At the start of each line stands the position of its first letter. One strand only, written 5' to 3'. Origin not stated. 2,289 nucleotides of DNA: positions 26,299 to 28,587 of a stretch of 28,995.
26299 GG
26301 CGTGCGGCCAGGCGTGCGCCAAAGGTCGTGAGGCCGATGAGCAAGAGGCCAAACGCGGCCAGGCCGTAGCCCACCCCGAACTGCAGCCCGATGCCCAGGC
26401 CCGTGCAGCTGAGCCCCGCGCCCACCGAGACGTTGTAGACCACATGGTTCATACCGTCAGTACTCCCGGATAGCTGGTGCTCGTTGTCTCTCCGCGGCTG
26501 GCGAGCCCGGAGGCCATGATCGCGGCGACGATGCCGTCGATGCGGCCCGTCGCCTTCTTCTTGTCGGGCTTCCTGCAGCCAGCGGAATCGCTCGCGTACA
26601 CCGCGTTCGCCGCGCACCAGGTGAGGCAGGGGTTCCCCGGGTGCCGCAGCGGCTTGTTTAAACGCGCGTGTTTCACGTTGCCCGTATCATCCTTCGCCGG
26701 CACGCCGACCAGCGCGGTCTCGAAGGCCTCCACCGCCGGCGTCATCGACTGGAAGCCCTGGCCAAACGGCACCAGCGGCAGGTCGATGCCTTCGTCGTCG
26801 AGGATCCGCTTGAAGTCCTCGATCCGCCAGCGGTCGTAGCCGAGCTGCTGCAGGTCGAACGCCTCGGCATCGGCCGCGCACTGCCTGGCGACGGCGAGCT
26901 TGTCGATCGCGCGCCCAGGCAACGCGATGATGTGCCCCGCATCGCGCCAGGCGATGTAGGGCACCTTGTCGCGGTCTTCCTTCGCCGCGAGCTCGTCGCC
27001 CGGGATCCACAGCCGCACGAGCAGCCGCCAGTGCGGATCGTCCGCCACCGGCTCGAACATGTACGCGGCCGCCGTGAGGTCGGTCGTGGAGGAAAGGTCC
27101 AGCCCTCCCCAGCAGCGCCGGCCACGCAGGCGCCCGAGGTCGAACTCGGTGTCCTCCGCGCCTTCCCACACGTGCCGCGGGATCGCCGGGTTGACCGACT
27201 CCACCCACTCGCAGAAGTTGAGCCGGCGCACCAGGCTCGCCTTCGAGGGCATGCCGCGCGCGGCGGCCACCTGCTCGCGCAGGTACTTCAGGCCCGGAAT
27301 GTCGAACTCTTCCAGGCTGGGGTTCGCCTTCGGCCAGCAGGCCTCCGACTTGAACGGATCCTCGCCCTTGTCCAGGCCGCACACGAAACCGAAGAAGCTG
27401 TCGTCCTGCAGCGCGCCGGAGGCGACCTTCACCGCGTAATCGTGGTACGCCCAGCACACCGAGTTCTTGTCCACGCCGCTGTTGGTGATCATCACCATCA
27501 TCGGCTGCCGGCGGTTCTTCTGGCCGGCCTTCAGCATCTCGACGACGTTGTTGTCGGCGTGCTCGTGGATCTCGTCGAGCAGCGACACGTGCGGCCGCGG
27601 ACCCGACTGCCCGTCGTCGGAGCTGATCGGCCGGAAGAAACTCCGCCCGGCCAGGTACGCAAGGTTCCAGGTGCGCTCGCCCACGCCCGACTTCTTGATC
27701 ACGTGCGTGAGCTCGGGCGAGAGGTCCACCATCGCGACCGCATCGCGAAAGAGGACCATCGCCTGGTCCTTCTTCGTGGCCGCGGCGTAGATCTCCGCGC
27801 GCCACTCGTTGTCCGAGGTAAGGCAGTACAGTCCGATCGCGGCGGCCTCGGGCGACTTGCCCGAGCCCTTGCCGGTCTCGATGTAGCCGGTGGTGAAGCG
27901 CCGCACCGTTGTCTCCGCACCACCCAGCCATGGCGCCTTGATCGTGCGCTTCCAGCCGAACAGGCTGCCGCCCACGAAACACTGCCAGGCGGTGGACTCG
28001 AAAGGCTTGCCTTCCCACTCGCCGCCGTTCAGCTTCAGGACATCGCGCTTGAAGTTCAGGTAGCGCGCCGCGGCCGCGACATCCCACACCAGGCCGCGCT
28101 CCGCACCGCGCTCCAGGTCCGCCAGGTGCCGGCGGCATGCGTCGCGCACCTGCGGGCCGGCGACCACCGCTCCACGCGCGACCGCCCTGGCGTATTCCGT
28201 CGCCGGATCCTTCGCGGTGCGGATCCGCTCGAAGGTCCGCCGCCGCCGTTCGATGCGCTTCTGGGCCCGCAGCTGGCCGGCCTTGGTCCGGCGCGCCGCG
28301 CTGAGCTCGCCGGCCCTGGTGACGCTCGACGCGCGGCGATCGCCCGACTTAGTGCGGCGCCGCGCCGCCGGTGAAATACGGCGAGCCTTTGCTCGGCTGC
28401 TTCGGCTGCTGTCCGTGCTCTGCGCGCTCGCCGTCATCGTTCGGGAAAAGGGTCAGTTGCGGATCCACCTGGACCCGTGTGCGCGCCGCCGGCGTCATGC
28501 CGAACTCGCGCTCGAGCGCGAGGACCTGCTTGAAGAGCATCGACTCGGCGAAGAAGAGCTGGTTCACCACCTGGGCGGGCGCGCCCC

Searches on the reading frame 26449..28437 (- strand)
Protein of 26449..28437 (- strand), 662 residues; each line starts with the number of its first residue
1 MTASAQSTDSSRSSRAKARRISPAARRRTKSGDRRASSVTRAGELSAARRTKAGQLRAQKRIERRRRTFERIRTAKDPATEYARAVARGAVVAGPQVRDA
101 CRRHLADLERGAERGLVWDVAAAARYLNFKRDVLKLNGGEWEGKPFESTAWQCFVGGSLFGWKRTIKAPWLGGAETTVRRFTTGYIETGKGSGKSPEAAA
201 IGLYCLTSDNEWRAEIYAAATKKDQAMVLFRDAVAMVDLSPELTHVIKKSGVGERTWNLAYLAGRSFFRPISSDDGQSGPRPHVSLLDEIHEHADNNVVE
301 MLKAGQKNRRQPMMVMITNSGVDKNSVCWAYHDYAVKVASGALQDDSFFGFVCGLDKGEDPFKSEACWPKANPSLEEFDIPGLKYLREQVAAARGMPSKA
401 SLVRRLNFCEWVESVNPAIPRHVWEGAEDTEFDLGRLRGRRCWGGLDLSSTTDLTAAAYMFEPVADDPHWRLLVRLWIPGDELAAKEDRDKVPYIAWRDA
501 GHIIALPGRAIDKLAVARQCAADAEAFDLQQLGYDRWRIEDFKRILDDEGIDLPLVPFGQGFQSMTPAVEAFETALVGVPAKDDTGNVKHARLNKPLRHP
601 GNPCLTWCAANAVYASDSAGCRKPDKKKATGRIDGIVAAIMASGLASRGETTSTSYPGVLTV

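Call 3: search_protein_families(library=pfam, proteins=[window:26449-28437:-], max_evalue=0.01)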
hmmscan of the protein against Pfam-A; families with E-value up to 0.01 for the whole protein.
window:26449-28437:- (662 aa): 2 families
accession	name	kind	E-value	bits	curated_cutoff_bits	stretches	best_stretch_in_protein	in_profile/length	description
PF20441.4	TerL_nuclease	-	6e-33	114.7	24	1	343-650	2-286/286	Terminase large subunit, endonuclease domain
PF03354.21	TerL_ATPase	-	1.2e-24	87.5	23.7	1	151-335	2-176/178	Terminase large subunit, ATPase domain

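Call 4: search_protein_families(library=phrogs, proteins=[window:26449-28437:-], max_evalue=0.01)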
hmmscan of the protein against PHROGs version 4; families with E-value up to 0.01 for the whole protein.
window:26449-28437:- (662 aa): 6 families
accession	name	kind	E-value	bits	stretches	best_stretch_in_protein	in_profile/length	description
phrog_9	-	head and packaging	2e-137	461.3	1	68-650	159-667/812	terminase large subunit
phrog_2699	-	head and packaging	1.7e-66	225.3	1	332-653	2-300/315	terminase large subunit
phrog_4914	-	head and packaging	5.3e-32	112.1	1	74-277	6-204/213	terminase large subunit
phrog_10517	-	head and packaging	3.7e-28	99.5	1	75-228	33-177/207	terminase large subunit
phrog_7331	-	head and packaging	6.1e-14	52.6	1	587-651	33-97/113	terminase large subunit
phrog_37124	-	unknown function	1.3e-06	29.3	1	446-554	1-120/143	-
